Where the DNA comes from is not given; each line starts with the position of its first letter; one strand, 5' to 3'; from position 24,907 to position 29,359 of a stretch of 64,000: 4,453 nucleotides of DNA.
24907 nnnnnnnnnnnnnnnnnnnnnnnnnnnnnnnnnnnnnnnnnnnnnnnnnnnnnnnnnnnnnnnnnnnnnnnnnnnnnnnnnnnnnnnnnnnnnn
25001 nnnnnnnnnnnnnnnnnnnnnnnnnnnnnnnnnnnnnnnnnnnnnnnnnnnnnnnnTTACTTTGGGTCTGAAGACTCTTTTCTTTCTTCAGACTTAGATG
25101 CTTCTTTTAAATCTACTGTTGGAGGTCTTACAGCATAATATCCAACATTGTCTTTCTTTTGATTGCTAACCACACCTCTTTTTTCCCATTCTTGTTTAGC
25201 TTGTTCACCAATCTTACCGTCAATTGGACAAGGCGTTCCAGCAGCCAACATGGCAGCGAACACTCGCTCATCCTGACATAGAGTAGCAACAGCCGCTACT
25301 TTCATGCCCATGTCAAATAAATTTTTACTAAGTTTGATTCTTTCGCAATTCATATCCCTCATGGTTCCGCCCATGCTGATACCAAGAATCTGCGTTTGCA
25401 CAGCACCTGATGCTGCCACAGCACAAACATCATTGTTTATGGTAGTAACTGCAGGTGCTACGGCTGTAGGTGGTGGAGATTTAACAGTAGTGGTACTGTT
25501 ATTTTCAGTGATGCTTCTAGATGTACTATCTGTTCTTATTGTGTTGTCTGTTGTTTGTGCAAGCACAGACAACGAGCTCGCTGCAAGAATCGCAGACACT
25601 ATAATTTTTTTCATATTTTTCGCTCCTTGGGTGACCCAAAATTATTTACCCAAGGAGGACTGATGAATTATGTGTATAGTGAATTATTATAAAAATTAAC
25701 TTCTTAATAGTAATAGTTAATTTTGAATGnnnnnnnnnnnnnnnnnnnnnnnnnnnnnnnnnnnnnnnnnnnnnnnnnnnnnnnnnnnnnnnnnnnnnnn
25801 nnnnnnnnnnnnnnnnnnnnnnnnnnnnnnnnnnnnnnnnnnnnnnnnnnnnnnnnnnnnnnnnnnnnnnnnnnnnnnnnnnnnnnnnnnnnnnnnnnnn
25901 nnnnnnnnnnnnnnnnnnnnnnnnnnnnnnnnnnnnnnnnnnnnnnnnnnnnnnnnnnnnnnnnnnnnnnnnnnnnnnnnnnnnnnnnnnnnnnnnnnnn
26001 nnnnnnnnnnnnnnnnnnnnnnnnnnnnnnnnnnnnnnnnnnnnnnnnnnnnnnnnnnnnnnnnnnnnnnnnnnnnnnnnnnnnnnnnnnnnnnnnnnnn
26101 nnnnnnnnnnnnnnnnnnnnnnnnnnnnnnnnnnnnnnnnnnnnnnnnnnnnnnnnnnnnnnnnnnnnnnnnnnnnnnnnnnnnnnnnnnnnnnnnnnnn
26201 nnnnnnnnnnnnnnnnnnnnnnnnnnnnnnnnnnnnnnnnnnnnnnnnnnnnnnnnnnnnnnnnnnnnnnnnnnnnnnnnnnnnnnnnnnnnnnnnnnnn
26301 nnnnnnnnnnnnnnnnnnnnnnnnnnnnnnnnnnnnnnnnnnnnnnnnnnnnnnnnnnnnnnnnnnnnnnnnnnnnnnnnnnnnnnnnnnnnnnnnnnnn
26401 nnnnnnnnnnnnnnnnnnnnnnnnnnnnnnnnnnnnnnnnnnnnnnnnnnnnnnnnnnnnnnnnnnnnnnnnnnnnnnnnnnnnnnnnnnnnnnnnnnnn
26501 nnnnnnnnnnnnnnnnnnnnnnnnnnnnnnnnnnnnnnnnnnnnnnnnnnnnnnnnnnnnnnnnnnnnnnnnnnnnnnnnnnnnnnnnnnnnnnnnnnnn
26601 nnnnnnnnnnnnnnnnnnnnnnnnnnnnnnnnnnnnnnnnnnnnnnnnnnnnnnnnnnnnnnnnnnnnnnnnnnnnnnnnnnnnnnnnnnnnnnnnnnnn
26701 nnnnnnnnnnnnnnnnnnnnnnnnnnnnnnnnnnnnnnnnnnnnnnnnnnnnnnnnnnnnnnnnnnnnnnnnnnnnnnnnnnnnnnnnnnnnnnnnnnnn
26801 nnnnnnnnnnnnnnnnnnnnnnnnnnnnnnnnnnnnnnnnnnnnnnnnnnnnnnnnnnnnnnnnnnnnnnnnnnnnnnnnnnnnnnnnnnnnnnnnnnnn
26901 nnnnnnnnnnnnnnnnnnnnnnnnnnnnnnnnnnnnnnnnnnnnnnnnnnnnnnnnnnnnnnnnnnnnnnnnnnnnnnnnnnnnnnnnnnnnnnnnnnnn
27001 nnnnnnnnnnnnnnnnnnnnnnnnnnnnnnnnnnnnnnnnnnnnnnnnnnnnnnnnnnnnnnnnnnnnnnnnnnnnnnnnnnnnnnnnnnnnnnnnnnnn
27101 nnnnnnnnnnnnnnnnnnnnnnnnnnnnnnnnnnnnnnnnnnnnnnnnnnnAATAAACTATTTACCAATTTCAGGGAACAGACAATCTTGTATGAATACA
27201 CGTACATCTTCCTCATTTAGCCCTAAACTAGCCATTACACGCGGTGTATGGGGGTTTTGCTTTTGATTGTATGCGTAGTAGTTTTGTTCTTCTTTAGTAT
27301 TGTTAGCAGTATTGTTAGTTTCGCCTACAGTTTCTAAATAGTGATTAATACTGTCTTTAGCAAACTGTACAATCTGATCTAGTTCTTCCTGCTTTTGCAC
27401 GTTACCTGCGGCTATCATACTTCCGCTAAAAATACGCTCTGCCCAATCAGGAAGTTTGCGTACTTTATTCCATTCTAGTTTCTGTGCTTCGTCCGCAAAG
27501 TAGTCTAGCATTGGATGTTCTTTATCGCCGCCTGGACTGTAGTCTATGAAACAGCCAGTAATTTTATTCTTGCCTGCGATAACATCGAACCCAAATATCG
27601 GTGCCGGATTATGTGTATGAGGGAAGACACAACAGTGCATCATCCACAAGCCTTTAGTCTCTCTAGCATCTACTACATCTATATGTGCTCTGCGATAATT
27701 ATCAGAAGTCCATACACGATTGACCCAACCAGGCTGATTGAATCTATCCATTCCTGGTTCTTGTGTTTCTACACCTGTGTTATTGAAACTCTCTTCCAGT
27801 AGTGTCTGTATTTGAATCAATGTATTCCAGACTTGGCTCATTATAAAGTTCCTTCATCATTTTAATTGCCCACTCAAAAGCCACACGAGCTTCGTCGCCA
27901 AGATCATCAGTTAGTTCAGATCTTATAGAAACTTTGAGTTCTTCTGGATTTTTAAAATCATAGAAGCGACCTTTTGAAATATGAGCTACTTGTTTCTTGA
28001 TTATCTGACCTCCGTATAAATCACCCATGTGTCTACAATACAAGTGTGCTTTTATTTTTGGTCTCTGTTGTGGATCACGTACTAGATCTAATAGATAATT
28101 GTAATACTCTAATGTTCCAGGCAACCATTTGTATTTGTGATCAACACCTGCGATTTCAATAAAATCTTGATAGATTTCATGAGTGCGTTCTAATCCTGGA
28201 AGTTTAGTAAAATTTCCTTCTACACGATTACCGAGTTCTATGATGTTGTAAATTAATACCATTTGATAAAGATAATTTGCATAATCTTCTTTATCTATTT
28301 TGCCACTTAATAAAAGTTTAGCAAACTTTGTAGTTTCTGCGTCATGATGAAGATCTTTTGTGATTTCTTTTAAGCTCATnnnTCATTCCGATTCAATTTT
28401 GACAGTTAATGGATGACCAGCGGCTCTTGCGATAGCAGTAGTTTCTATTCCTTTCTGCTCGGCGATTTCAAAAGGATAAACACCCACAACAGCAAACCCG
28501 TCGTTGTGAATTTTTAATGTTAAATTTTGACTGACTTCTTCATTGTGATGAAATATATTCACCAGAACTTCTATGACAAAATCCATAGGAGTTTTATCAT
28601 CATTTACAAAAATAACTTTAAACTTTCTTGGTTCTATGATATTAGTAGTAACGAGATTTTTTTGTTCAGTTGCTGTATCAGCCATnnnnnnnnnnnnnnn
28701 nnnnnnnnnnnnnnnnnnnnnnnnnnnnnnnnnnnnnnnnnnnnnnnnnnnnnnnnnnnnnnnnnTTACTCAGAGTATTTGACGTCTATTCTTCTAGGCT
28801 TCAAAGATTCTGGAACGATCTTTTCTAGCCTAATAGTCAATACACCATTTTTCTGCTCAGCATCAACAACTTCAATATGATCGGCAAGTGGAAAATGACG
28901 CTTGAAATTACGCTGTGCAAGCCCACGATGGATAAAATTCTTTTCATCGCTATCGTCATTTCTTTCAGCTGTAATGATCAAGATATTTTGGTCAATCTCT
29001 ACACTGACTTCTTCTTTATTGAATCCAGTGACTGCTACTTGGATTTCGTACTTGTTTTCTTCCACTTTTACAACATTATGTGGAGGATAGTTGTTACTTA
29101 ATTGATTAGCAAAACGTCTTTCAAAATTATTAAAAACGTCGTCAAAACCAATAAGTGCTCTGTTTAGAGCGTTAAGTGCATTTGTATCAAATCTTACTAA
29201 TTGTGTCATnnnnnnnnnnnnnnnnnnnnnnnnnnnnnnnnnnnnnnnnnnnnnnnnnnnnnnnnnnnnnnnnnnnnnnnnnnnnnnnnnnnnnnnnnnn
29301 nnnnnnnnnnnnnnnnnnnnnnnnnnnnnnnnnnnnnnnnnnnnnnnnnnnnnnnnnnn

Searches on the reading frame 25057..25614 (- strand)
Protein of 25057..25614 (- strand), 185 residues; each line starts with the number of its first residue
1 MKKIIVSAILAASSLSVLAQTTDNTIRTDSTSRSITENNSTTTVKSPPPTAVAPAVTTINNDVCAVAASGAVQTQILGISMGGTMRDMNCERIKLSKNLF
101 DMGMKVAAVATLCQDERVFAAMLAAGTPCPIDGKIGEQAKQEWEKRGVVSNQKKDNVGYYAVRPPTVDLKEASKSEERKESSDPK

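Call 7: search_protein_families(library=phrogs, proteins=[window:25057-25614:-], max_evalue=0.01)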
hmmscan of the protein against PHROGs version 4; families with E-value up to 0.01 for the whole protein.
window:25057-25614:- (185 aa): 1 family
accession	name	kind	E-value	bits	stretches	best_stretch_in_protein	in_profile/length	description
phrog_20531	-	unknown function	2.8e-15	57.6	1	23-142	165-286/314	-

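Call 11: search_protein_families(library=pfam, proteins=[window:25057-25614:-], max_evalue=0.01)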
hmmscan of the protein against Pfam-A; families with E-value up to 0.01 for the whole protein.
window:25057-25614:- (185 aa): 0 families

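Call 23: search_protein_families(library=ncbifam, proteins=[window:25057-25614:-], max_evalue=0.1)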
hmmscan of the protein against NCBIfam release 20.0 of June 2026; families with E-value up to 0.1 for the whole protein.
window:25057-25614:- (185 aa): 0 families

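Call 35: search_dna_similar(query=window:25057-25614:-, collection=phages, mode=protein, max_evalue=0.001)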
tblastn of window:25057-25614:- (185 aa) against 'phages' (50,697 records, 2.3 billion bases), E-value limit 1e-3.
Records with a match: 13; places in all: 13; records where one place covers at least 80% of the query: 0.
Best place of each record, by identity: 60-80% 6; <60% 7.
By first word of the organism name: Pelagibacter 6; Caudoviricetes 2; Ralstonia 2; Roseobacter 2; uncultured 1.
By host as written in the record: - 5; Candidatus Pelagibacter sp. HTCC1062 2; Candidatus Pelagibacter sp. HTCC7211 1; Candidatus Pelagibacter ubique HTCC1062 1; Candidadtus Pelagibacter sp. HTCC1062 1; Candidatus Pelagibacter sp. FZCC0015 1; Rhodobacteraceae bacterium FZCC0040 1; Roseobacter sp. (CHUG lineage) 1.
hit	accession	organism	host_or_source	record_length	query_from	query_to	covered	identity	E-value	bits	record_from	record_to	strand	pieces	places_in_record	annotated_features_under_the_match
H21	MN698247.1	Pelagibacter phage HTVC115P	Candidatus Pelagibacter sp. HTCC7211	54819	60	145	46%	66.3%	7e-31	123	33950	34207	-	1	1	hypothetical protein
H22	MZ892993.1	Pelagibacter phage HTVC033P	Candidatus Pelagibacter sp. HTCC1062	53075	59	145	47%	64.4%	5e-28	115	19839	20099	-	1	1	hypothetical protein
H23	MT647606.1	Pelagibacter phage Mosig EXVC030M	Candidatus Pelagibacter ubique HTCC1062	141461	59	147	48%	61.1%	4e-26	109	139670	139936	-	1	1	hypothetical protein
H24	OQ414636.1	Pelagibacter phage EXVC032P Baldr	Candidadtus Pelagibacter sp. HTCC1062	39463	59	145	47%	60.9%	7e-26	108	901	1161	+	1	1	hypothetical protein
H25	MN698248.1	Pelagibacter phage HTVC202P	Candidatus Pelagibacter sp. FZCC0015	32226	60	145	46%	61.6%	6e-28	114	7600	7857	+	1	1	hypothetical protein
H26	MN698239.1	Pelagibacter phage HTVC023P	Candidatus Pelagibacter sp. HTCC1062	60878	61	145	46%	62.4%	2e-27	113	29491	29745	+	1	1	hypothetical protein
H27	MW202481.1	Caudoviricetes sp.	Manatee Spring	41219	59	146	48%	53.4%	3e-26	109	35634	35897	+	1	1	hypothetical protein (x2) | transport protein tonB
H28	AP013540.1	uncultured phage_MedDCM-OCT-S28-C10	metagenomic fosmid library constructed ...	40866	59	152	51%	40.0%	1e-14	77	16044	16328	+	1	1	hypothetical protein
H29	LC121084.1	Ralstonia phage RSP15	-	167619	60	165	57%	34.6%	7e-8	57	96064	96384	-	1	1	hypothetical protein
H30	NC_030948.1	Ralstonia phage RSP15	-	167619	60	165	57%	34.6%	7e-8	57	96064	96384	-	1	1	hypothetical protein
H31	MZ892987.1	Roseobacter phage CRP-207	Rhodobacteraceae bacterium FZCC0040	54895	61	137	42%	39.3%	2e-9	61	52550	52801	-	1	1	hypothetical protein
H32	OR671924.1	Roseobacter phage CRP-810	Roseobacter sp. (CHUG lineage)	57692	61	131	38%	36.4%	9e-5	48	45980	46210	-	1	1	OmpA family protein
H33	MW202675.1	Caudoviricetes sp.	Manatee Spring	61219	61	131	38%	32.5%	3e-5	49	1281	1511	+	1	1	hypothetical protein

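Call 52: get_annotated_region(hit=H23, flank=8000)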
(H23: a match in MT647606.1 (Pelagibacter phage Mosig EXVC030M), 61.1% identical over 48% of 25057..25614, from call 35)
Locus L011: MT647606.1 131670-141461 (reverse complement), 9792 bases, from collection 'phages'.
description: Pelagibacter phage Mosig EXVC030M, complete genome.
organism: Pelagibacter phage Mosig EXVC030M (NCBI taxid 2759214)
taxonomy: Viruses; Duplodnaviria; Heunggongvirae; Uroviricota; Caudoviricetes; Kyanoviridae
host: Candidatus Pelagibacter ubique HTCC1062; source: oxygen minimum zone; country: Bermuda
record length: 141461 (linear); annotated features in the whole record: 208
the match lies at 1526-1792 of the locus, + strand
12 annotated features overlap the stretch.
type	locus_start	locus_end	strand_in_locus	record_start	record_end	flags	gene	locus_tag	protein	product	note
CDS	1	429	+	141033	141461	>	-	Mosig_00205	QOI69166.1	hypothetical protein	-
CDS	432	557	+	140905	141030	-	-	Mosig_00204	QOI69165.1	hypothetical protein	-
CDS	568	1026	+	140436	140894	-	-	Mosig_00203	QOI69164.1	hypothetical protein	-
CDS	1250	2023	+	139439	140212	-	-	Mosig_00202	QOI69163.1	hypothetical protein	-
CDS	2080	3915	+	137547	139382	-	-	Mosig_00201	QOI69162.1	hypothetical protein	-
CDS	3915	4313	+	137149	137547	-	-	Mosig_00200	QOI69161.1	hypothetical protein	-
CDS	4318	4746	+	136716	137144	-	-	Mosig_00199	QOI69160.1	hypothetical protein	-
CDS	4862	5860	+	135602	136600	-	-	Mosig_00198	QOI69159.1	putative DNA primase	-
CDS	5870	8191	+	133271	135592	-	-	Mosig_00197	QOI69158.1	putative ribonucleoside-diphosphate reductase 1 subunit alpha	-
CDS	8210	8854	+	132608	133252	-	-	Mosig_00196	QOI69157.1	hypothetical protein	-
CDS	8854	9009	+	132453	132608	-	-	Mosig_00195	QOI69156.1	hypothetical protein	-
CDS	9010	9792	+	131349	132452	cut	-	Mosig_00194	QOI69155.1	putative ribonucleoside-diphosphate reductase 1 subunit beta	-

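Call 54: search_protein_families(library=pfam, proteins=[L011:568-1026:+, L011:1250-2023:+, L011:2080-3915:+, L011:3915-4313:+, L011:4318-4746:+], max_evalue=0.5)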
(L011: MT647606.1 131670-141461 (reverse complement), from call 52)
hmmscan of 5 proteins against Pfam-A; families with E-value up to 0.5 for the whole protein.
L011:568-1026:+ (152 aa): 1 family
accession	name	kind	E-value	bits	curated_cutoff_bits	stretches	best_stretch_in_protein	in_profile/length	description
PF11351.13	GTA_holin_3TM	-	1.6e-05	25.8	24.8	1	14-143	5-122/123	Holin of 3TMs, for gene-transfer release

L011:1250-2023:+ (257 aa): 2 families
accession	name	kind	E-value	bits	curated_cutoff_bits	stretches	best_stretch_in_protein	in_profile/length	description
PF05872.18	HerA_C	-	0.018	14.2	22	1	123-236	341-455/502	Helicase HerA-like C-terminal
PF25706.1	HCMV_UL116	-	0.14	11.7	30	1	5-92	11-95/336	Human cytomegalovirus UL116 protein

L011:2080-3915:+ (611 aa): 1 family
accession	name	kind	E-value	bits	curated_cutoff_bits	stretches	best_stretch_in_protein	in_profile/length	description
PF23850.1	DUF7213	-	0.045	14.4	27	1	497-553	3-62/76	Family of unknown function (DUF7213)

L011:3915-4313:+ (132 aa): 4 families
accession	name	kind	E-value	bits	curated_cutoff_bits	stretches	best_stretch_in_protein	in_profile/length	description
PF25312.1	Allergen_Asp_f_4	-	0.016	15.3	27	1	22-98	87-163/174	Allergen Asp f 4-like domain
PF09868.14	DUF2095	-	0.076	13.4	25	1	39-107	33-104/129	Uncharacterized protein conserved in archaea (DUF2095)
PF16755.11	Beta-prop_NUP159_NUP214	-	0.15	11.8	29.6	1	50-124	68-142/366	NUP159/214 beta propeller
PF00170.26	bZIP_1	-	0.23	12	27.6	1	89-126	26-63/64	bZIP transcription factor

L011:4318-4746:+ (142 aa): 8 families
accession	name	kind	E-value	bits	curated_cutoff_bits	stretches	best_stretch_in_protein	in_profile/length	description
PF23831.1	DUF7201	-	1.9e-17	63.8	27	1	8-131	7-115/142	Coiled-coil region of unknown function (DUF7201)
PF05531.17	NPV_P10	-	0.033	15.1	29.8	1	9-47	23-61/75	Nucleopolyhedrovirus P10 protein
PF11887.13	Mce4_CUP1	-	0.083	12.9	32.6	1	9-89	101-180/222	Cholesterol uptake porter CUP1 of Mce4, putative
PF16566.10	CREPT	-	0.084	13.4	29.3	1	18-89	55-122/147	Cell-cycle alteration and expression-elevated protein in tumour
PF24922.1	ACBP4_C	-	0.11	13.1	31.2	1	67-97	27-57/105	Acyl-CoA-binding domain-containing protein 4-6, C-terminal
PF15619.11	Lebercilin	-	0.12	12.3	34.3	1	4-94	18-104/193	Ciliary protein causing Leber congenital amaurosis disease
PF04513.17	Baculo_PEP_C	-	0.23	12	38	0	4-101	13-90/140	Baculovirus polyhedron envelope protein, PEP, C terminus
PF12329.13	TMF_DNA_bd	-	0.44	11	35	0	53-94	22-63/74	TATA element modulatory factor 1 DNA binding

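Call 57: get_annotated_region(hit=H32, flank=5000)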
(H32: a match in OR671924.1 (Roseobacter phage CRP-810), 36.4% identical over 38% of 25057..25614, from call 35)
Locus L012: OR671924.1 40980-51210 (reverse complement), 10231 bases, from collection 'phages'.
description: Roseobacter phage CRP-810, complete genome.
organism: Roseobacter phage CRP-810 (NCBI taxid 3088887)
taxonomy: Viruses
host: Roseobacter sp. (CHUG lineage); source: -; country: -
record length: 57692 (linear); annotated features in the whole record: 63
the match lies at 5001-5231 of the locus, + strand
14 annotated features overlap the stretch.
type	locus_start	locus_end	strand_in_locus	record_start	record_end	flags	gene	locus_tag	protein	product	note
CDS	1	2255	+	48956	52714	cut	-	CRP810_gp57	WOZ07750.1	tail fiber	-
CDS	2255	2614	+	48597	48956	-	-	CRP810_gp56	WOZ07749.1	hypothetical protein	-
CDS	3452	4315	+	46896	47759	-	-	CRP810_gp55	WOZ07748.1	hypothetical protein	-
CDS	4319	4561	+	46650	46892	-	-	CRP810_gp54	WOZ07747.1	hypothetical protein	-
CDS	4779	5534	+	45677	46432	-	-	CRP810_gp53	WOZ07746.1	OmpA family protein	-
CDS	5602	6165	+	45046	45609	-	-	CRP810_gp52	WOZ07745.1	hypothetical protein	-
CDS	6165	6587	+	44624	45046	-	-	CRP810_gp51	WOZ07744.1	lysozyme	-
CDS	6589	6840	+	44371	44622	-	-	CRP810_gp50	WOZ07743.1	hypothetical protein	-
CDS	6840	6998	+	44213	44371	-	-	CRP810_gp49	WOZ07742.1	ribonucleotide reductase A subunit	-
CDS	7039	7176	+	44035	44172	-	-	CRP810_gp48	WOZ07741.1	hypothetical protein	-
CDS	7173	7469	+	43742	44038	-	-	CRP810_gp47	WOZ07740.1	hypothetical protein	-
CDS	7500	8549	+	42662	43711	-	-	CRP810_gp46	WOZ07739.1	hypothetical protein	-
CDS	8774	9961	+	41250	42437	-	-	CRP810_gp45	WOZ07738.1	major capsid protein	-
CDS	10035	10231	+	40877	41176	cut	-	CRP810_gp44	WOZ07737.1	hypothetical protein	-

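Call 58: get_annotated_region(hit=H27, flank=5000)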
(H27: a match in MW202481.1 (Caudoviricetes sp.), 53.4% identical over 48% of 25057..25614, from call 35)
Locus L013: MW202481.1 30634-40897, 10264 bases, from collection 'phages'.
description: Podoviridae sp. isolate ctXG6705, complete genome.
organism: Caudoviricetes sp. (NCBI taxid 2832643)
taxonomy: Viruses; Duplodnaviria; Heunggongvirae; Uroviricota; Caudoviricetes
host: -; source: Manatee Spring; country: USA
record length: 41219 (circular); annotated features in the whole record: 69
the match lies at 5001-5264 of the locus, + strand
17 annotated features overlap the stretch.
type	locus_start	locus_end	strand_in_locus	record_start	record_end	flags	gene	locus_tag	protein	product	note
CDS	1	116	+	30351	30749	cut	-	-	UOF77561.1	acetyltransferase cereus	-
CDS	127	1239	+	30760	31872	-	-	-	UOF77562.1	hypothetical protein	-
CDS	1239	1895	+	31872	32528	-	-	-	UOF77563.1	hypothetical protein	-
CDS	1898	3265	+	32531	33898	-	-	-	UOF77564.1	hypothetical protein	-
CDS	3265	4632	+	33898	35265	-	-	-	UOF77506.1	coil containing protein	-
CDS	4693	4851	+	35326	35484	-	-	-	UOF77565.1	hypothetical protein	-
CDS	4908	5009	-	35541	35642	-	-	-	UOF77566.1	hypothetical protein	-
CDS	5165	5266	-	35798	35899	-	-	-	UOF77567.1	hypothetical protein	-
CDS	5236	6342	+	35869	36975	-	-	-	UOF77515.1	transport protein tonB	-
CDS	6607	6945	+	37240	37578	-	-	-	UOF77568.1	hypothetical protein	-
CDS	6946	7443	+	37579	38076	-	-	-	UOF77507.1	hypothetical protein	-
CDS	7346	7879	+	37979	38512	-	-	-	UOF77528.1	lysozyme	-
CDS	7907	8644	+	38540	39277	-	-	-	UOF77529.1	polB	-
CDS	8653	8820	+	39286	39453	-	-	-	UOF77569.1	3-methyL-adenine DNA glycosylasE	-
CDS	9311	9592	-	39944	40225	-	-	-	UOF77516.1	hypothetical protein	-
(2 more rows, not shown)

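Call 83: find_homologous_proteins(query=window:25057-25614:-, max_evalue=0.001)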
Query window:25057-25614:- (185 aa): 7999 proteins with E <= 0.001 among 8000 candidates; the best 120 are listed.
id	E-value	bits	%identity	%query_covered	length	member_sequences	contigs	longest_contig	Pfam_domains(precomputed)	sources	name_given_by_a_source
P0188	1.8e-112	391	100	100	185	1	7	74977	-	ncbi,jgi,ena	jgi:hypothetical protein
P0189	8.2e-104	363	91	100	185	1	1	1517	-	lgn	-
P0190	6.0e-102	356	89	100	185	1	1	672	-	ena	-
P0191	7.0e-100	350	87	100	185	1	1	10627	-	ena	-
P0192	6.2e-93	327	83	99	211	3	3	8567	-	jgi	jgi:hypothetical protein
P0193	6.7e-92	324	85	94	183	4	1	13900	-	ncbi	-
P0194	1.1e-90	320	82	100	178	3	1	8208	-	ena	-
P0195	9.2e-90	317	81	95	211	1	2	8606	-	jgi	jgi:hypothetical protein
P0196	3.5e-89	315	82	95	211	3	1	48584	-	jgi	-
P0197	3.9e-89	315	79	99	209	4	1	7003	-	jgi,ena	jgi:hypothetical protein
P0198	6.6e-89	314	78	99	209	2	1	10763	-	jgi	-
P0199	1.0e-87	310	80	96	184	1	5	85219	-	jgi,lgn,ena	-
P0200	2.8e-87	309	79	100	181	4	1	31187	-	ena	-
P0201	5.8e-87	308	77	99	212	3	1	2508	-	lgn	-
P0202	1.3e-86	307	77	98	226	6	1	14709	-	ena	-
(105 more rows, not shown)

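Call 90: search_protein_families(library=padloc, proteins=[window:25057-25614:-], max_evalue=0.01)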
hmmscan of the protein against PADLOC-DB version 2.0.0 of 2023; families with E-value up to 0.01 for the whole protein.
window:25057-25614:- (185 aa): 0 families

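Call 102: get_annotated_region(hit=H29, flank=6000)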
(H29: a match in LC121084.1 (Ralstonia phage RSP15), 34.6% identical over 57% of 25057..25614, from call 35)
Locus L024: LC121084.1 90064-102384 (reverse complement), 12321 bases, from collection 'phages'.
description: Ralstonia phage RSP15 DNA, complete genome.
organism: Ralstonia phage RSP15 (NCBI taxid 1785960)
taxonomy: Viruses; Duplodnaviria; Heunggongvirae; Uroviricota; Caudoviricetes; Ackermannviridae
host: -; source: -; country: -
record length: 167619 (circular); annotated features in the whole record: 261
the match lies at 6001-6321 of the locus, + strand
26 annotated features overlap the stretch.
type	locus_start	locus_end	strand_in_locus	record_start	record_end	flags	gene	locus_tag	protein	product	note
CDS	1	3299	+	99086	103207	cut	-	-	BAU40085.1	hypothetical protein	ORF127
CDS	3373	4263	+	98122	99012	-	-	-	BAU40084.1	hypothetical protein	ORF126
CDS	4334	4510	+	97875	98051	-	-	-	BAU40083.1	hypothetical protein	ORF125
CDS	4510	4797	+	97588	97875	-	-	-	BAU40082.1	hypothetical protein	ORF124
CDS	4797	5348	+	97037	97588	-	-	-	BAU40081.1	hypothetical protein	ORF123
CDS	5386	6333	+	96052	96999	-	-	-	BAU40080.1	hypothetical protein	ORF122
CDS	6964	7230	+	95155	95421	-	-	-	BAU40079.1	hypothetical protein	ORF121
tRNA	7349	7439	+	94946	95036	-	-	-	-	tRNA-Ser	-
CDS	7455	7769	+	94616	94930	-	-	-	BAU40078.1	hypothetical protein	ORF120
CDS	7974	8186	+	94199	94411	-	-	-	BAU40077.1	hypothetical protein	ORF119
tRNA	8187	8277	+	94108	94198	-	-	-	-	tRNA-Ser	-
CDS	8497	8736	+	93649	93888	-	-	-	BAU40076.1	hypothetical protein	ORF118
CDS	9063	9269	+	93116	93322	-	-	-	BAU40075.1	hypothetical protein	ORF117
tRNA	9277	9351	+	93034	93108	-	-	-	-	tRNA-Pro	-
tRNA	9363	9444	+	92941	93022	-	-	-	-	tRNA-Tyr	-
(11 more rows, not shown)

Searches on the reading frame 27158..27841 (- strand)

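Call 7: search_protein_families(library=phrogs, proteins=[window:27158-27841:-], max_evalue=0.01)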
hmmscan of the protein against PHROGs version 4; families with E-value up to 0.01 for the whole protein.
window:27158-27841:- (227 aa): 1 family
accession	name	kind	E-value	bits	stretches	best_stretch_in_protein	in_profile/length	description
phrog_7278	-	moron, auxiliary metabolic gene and host takeover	2.3e-24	87.3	1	40-223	43-227/231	ferredoxin oxidoreductase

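Call 11: search_protein_families(library=pfam, proteins=[window:27158-27841:-], max_evalue=0.01)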
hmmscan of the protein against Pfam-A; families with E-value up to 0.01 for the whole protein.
window:27158-27841:- (227 aa): 1 family
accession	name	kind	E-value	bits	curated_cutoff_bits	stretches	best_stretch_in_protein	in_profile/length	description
PF05996.17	Fe_bilin_red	-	4.1e-17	63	31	1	40-223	38-228/228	Ferredoxin-dependent bilin reductase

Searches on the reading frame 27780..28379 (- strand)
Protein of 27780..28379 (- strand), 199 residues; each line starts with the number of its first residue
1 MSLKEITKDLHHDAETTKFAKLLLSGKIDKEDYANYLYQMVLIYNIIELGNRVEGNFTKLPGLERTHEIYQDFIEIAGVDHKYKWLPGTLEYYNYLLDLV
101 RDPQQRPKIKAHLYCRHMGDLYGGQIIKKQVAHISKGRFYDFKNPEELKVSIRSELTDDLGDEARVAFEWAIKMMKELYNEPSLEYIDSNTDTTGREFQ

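Call 11: search_protein_families(library=pfam, proteins=[window:27780-28379:-], max_evalue=0.01)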
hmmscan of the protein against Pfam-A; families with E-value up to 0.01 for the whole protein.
window:27780-28379:- (199 aa): 1 family
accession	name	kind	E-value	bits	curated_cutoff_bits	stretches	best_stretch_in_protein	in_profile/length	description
PF01126.25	Heme_oxygenase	-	1.2e-20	74.6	23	1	2-149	6-167/204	Heme oxygenase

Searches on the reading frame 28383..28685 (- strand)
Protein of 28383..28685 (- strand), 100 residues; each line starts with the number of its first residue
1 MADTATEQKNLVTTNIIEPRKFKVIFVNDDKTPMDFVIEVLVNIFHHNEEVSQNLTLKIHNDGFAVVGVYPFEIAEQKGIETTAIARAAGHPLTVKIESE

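Call 11: search_protein_families(library=pfam, proteins=[window:28383-28685:-], max_evalue=0.01)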
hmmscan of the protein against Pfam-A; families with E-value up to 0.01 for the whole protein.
window:28383-28685:- (100 aa): 1 family
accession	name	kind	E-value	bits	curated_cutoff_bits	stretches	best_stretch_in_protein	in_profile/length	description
PF02617.22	ClpS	-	2e-26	92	23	1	18-95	2-79/80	ATP-dependent Clp protease adaptor protein ClpS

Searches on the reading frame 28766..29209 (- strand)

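Call 11: search_protein_families(library=pfam, proteins=[window:28766-29209:-], max_evalue=0.01)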
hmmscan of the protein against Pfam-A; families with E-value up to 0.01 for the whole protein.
window:28766-29209:- (147 aa): 2 families
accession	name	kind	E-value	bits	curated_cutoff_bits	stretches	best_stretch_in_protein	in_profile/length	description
PF00011.27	HSP20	-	3.3e-19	69.3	20.8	1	47-144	2-102/102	Hsp20/alpha crystallin family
PF17886.7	ArsA_HSP20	-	3.7e-05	23.7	22.5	1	51-127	1-62/63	HSP20-like domain found in ArsA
